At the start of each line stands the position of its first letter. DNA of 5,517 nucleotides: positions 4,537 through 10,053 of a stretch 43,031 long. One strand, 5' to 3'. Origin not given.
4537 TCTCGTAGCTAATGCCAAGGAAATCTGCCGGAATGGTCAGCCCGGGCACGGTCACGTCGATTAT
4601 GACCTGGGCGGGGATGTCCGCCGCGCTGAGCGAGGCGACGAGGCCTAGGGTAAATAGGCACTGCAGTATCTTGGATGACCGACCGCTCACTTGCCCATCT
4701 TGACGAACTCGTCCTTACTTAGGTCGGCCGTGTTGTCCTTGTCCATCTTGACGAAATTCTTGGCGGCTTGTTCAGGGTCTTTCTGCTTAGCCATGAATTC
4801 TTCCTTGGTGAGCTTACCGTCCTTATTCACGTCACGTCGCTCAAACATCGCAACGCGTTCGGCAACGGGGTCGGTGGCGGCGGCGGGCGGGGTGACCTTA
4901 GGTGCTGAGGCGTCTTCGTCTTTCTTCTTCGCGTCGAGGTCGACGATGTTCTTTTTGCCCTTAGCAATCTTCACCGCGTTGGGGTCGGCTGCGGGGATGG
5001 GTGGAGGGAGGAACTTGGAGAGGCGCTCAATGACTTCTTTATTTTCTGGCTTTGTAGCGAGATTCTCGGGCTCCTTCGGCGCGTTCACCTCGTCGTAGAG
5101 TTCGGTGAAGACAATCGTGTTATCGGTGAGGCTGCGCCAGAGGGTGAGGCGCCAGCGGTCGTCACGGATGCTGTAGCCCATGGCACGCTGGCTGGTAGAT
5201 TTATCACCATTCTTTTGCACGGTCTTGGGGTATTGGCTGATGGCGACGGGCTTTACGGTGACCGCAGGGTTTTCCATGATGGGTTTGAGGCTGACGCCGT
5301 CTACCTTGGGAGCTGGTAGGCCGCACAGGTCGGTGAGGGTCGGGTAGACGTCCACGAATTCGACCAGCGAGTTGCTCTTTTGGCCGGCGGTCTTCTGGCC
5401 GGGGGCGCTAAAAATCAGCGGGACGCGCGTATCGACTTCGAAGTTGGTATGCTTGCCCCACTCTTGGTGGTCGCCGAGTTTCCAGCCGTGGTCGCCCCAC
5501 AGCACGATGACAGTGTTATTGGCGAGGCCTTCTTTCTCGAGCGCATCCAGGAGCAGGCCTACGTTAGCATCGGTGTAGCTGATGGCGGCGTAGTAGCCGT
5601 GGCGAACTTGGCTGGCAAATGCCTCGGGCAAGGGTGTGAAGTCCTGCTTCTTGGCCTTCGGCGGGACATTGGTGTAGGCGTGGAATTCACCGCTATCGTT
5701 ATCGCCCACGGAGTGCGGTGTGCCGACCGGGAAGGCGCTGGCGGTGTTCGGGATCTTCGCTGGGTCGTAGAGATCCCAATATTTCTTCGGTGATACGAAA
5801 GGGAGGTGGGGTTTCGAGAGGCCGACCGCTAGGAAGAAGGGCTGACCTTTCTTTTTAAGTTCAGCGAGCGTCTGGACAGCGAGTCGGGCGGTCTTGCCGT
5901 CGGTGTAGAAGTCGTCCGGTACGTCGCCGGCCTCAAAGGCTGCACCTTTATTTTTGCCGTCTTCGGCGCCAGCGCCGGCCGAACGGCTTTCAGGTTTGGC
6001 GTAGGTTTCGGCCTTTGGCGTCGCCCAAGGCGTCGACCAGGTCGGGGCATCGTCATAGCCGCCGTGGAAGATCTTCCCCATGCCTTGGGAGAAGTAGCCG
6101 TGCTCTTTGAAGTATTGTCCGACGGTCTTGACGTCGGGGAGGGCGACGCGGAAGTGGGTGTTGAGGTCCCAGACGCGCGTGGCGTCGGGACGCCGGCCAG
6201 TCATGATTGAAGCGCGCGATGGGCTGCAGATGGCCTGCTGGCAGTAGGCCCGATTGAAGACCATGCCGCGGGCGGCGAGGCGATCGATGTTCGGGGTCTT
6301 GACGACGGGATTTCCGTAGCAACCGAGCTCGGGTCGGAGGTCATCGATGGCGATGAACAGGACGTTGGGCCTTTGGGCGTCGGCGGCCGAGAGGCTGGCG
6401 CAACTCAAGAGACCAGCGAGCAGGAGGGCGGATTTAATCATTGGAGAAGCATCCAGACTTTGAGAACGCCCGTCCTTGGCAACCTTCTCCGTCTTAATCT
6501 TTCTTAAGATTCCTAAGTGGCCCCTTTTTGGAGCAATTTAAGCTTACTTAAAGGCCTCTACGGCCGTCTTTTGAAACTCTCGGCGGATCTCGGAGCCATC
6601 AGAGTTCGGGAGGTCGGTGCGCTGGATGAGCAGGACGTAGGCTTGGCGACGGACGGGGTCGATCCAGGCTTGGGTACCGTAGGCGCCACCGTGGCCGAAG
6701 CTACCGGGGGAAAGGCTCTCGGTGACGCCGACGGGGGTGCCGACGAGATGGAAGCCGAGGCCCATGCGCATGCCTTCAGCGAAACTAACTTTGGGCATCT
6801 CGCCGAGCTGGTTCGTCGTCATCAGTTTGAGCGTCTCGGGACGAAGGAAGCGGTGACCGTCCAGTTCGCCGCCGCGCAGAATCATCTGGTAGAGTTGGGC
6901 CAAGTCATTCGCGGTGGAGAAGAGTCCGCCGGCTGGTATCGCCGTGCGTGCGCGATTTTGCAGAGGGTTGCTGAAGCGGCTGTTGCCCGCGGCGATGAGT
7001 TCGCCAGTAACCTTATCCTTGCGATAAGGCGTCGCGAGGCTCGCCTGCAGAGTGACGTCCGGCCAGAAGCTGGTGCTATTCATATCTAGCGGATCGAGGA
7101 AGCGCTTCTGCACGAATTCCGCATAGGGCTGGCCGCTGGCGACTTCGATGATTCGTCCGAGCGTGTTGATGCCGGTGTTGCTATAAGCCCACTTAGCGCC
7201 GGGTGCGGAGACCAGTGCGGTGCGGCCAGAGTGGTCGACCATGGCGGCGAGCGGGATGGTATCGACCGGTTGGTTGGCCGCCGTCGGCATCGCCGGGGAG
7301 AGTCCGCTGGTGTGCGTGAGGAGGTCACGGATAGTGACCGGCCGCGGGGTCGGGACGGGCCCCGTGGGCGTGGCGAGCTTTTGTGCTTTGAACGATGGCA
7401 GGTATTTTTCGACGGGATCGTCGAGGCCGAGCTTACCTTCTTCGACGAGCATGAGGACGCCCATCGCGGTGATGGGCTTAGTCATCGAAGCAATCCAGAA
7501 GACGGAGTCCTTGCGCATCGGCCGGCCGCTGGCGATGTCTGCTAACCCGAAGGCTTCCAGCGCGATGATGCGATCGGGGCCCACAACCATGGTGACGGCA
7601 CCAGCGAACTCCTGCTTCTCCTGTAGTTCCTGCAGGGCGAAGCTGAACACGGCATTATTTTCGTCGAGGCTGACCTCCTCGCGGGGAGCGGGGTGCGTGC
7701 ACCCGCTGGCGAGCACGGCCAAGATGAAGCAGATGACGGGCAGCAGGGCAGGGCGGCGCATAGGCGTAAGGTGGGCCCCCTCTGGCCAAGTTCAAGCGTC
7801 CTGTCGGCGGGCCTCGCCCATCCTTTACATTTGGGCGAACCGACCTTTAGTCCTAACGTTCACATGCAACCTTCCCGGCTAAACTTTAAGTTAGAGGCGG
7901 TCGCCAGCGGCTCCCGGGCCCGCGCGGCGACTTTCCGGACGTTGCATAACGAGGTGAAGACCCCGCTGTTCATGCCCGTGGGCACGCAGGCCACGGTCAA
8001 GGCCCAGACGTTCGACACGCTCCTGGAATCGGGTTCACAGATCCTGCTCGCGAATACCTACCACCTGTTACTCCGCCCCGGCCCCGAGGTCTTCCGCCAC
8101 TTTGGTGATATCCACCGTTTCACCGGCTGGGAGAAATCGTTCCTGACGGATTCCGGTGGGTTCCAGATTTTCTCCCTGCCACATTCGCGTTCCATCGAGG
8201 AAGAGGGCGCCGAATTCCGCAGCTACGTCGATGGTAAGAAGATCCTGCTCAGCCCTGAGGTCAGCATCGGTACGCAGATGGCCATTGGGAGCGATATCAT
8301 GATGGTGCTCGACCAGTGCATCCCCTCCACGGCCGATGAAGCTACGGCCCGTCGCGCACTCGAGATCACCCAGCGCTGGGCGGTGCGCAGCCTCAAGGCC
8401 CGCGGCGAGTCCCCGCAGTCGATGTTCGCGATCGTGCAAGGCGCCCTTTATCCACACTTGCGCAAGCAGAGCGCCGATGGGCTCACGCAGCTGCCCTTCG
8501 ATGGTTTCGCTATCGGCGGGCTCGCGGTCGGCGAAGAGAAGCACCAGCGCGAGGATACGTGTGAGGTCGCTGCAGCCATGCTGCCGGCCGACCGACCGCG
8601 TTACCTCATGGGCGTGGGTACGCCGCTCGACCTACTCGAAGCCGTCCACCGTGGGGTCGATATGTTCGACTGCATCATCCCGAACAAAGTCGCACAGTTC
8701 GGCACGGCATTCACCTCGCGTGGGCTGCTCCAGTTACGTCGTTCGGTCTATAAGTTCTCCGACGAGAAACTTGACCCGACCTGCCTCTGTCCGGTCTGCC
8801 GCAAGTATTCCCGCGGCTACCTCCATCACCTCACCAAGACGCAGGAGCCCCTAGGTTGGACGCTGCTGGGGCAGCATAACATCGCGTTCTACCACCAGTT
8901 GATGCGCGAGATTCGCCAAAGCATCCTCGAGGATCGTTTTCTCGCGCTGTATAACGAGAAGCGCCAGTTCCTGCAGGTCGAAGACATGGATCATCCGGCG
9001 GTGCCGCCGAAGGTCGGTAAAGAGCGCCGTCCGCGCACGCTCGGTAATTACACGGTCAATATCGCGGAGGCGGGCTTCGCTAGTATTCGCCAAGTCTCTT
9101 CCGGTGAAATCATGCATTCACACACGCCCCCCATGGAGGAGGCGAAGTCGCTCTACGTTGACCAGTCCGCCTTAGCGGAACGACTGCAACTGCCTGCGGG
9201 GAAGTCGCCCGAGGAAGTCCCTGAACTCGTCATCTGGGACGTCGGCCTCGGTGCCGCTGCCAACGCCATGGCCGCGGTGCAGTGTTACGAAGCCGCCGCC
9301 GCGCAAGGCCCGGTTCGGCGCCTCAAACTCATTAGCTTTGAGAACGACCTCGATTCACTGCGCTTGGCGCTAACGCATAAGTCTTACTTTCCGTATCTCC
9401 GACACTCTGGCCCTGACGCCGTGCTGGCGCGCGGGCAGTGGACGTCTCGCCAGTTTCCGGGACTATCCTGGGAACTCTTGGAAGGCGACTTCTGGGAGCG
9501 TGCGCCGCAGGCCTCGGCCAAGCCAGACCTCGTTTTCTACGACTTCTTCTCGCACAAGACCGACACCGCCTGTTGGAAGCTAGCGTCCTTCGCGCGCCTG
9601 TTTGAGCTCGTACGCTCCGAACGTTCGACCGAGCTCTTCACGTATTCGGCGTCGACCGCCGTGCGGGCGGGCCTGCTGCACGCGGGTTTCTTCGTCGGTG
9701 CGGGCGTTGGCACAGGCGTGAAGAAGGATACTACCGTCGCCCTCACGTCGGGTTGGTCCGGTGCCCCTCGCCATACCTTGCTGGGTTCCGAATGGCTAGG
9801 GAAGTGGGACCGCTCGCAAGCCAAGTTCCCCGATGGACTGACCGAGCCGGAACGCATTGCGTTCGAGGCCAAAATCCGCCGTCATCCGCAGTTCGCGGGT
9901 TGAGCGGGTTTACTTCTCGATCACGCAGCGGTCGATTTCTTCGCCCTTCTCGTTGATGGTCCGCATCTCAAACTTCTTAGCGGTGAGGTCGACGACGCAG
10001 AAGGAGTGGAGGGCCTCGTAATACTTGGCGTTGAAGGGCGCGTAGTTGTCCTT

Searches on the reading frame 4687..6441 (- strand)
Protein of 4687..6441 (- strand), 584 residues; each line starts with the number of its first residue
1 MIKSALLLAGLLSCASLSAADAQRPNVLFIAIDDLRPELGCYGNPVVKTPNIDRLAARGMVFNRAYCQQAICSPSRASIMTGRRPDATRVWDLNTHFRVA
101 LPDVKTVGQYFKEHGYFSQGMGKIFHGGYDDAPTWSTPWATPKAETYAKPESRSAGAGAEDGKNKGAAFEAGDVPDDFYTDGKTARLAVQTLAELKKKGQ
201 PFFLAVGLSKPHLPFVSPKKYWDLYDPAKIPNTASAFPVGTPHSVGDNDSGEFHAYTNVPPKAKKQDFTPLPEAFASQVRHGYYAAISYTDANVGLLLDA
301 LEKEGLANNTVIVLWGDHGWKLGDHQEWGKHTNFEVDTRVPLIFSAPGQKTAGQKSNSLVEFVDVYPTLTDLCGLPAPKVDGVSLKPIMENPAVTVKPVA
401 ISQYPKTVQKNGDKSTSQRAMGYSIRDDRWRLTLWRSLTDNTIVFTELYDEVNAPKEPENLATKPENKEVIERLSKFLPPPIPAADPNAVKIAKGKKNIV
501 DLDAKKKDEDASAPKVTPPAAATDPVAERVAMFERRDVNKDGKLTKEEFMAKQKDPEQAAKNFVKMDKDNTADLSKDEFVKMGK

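Call 70: search_protein_families(library=pfam, proteins=[window:4687-6441:-], max_evalue=0.0001)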
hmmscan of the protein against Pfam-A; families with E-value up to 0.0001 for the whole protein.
window:4687-6441:- (584 aa): 6 families
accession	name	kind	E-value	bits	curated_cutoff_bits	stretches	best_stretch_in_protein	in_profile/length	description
PF00884.28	Sulfatase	-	9.1e-48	163.5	25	1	25-374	1-300/301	Sulfatase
PF16347.10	SGSH_C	-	7.5e-14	52.6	29.3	1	323-477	1-147/154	N-sulphoglucosamine sulphohydrolase, C-terminal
PF01663.27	Phosphodiest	-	3.1e-09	37.3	23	0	284-323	185-224/342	Type I phosphodiesterase / nucleotide pyrophosphatase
PF00036.39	EF-hand_1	-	4.4e-06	26.3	25.4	0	532-550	5-23/29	EF hand domain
PF02995.22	DUF229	-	1.4e-05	24.5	25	1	275-328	298-351/496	Protein of unknown function (DUF229)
PF13499.12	EF-hand_7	-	6.3e-05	23.7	30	0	532-582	7-65/67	EF-hand domain pair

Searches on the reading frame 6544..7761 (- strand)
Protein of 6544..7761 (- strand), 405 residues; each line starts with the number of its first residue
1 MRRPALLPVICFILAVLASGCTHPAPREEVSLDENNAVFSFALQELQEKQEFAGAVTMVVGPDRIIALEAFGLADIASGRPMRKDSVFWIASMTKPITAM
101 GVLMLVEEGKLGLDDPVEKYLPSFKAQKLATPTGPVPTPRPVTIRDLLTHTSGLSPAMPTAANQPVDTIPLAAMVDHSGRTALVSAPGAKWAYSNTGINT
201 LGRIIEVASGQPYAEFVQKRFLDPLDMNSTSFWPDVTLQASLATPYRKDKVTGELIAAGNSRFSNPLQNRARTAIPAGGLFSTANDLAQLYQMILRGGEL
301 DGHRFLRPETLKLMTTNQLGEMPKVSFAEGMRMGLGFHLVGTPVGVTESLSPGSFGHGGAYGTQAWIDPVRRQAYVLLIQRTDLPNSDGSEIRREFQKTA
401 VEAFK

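Call 70: search_protein_families(library=pfam, proteins=[window:6544-7761:-], max_evalue=0.0001)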
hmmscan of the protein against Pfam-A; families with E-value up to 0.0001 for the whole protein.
window:6544-7761:- (405 aa): 1 family
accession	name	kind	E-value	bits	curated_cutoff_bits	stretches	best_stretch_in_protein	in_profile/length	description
PF00144.29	Beta-lactamase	-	5.4e-77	259.6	27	1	43-395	5-324/329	Beta-lactamase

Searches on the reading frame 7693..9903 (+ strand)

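Call 70: search_protein_families(library=pfam, proteins=[window:7693-9903:+], max_evalue=0.0001)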
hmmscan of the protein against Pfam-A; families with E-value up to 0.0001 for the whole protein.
window:7693-9903:+ (736 aa): 2 families
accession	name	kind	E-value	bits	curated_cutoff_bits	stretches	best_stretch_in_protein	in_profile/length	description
PF01702.25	TGT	-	2e-137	458.5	26.3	1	75-424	2-352/357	Queuine tRNA-ribosyltransferase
PF05430.17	Methyltransf_30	-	3.1e-11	43.7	22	1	594-684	34-122/124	S-adenosyl-L-methionine-dependent methyltransferase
